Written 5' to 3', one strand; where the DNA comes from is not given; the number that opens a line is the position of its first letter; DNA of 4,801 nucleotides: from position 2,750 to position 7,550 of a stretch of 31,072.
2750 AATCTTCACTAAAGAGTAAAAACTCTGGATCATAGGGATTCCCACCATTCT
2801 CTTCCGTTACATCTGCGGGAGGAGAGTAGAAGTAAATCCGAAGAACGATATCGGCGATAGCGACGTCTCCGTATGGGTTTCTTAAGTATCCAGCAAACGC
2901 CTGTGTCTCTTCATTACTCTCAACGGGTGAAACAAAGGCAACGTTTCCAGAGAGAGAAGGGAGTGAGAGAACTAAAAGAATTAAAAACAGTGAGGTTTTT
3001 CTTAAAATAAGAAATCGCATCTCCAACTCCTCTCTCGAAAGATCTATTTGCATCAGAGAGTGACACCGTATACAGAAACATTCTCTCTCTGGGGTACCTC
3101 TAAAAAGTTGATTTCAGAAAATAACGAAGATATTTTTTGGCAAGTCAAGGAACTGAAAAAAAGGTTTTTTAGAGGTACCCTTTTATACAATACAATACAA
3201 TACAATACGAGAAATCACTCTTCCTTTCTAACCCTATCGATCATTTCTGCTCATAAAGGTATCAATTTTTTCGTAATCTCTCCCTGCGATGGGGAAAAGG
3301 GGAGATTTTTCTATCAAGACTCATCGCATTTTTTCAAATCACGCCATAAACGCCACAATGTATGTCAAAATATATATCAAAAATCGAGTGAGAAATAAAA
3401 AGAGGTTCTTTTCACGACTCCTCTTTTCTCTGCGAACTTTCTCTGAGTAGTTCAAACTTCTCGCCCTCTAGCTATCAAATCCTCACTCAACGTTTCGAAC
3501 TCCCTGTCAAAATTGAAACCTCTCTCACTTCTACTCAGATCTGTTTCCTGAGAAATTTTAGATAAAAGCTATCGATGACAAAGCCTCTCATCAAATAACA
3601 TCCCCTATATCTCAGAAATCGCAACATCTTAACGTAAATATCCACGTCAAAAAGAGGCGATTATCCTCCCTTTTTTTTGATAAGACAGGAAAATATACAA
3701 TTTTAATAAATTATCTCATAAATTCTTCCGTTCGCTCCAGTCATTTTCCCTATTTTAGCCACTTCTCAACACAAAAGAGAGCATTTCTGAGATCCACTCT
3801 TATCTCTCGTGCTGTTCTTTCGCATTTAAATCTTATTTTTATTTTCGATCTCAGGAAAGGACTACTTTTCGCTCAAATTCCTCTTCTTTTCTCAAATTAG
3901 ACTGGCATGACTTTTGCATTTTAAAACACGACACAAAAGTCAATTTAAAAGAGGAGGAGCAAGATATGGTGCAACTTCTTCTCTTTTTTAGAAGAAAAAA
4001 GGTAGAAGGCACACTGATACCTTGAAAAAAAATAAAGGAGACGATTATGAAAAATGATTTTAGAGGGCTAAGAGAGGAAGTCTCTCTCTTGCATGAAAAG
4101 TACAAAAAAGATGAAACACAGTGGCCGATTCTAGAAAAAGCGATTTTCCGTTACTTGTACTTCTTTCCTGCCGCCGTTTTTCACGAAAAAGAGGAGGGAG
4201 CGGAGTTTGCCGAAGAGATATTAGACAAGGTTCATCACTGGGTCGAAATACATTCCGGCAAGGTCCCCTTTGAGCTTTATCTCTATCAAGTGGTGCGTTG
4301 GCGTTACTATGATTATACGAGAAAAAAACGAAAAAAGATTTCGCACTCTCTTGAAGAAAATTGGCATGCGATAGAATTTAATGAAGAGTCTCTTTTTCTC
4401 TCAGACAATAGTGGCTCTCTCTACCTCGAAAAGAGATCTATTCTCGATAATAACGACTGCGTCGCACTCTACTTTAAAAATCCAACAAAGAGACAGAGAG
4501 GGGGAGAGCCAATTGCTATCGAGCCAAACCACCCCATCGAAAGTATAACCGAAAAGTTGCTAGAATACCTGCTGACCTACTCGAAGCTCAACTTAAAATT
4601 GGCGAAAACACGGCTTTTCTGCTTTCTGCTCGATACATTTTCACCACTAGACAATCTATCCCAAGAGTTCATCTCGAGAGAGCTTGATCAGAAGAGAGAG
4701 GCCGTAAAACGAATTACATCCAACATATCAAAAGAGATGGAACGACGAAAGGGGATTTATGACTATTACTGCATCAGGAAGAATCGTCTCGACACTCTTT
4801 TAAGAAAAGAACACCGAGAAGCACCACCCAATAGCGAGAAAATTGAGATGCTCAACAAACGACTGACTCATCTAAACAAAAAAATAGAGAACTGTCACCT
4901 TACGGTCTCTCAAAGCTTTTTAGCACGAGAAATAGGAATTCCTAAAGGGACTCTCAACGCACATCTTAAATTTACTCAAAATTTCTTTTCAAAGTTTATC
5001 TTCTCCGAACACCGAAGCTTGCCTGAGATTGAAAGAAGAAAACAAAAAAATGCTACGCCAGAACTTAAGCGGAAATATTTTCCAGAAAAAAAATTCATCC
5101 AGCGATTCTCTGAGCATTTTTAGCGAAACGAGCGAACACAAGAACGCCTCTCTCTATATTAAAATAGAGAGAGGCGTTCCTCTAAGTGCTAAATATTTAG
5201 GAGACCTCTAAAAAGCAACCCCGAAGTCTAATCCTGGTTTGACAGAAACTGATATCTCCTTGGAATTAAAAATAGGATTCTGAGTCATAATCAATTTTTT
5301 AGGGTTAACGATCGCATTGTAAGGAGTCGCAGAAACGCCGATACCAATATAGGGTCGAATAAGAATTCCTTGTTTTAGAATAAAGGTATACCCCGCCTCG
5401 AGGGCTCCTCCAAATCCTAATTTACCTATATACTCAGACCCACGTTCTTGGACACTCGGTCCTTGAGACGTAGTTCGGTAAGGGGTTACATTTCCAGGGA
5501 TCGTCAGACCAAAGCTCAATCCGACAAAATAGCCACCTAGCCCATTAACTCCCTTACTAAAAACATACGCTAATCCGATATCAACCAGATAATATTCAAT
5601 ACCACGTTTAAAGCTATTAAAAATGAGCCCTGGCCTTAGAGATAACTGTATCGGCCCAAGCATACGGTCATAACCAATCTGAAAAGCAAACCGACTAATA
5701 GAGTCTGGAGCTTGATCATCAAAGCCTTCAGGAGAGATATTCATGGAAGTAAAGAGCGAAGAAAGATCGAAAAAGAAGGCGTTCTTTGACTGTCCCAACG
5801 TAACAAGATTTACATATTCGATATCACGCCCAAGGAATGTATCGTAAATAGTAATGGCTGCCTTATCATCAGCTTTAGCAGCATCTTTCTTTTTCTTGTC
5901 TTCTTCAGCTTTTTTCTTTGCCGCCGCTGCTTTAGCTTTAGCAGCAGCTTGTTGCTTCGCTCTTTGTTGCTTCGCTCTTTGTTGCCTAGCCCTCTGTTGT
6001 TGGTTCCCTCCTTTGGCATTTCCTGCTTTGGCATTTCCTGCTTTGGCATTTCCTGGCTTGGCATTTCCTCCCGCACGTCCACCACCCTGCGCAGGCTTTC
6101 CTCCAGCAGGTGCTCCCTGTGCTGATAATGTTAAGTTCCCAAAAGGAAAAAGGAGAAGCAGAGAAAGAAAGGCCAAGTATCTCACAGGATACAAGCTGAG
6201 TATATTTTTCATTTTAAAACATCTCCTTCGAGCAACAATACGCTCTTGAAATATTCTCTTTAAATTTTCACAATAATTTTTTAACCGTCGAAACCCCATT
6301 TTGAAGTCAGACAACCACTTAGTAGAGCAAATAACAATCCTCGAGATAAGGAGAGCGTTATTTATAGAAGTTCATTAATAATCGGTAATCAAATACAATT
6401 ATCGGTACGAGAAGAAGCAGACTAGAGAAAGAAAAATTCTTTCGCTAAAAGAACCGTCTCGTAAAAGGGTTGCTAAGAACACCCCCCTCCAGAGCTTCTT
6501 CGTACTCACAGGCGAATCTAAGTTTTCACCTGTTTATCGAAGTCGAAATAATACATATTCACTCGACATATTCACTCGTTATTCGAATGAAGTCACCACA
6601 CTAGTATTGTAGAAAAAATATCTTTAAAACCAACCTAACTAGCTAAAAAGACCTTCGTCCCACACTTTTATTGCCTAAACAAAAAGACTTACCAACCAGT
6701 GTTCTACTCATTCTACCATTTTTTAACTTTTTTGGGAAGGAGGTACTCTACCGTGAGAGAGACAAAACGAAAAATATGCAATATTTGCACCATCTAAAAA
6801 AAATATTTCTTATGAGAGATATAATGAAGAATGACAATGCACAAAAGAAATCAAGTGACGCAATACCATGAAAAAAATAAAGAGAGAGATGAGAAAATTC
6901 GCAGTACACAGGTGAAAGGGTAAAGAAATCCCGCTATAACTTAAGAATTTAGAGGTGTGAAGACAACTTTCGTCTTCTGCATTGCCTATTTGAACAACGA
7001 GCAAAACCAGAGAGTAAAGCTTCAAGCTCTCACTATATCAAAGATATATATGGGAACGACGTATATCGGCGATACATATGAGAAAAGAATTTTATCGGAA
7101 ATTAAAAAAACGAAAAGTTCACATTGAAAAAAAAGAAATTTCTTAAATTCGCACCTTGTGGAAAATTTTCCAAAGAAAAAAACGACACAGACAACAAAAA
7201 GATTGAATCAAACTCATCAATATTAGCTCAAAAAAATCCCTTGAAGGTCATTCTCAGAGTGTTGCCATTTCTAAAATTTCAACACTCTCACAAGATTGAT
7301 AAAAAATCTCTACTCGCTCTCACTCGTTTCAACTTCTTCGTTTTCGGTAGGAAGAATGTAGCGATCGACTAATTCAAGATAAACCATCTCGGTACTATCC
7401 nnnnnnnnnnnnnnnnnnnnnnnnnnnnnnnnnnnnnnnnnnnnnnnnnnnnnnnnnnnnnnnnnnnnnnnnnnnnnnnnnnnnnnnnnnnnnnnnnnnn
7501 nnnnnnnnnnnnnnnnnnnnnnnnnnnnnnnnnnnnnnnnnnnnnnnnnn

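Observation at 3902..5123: Candidate sigma54-to-novel-sigma cascade: an RpoN promoter driving an atypical sigma70/ECF-like factor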

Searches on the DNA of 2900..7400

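Call 16: search_rna_families(source=window, start=2900, end=7400, threshold=evalue, max_evalue=1)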
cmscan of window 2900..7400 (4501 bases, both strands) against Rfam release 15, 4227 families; matches with E-value up to 1: 2.
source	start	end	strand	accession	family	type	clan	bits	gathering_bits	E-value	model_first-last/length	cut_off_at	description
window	5137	5188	-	RF03940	MIR9563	Gene; miRNA;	-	22.8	90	0.59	1-127/127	no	MIR9563 microRNA precursor family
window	5573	5665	-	RF01846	Fungi_U3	Gene; snRNA; snoRNA; CD-box;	CL00100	16.6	95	0.57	1-274/274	no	Fungal small nucleolar RNA U3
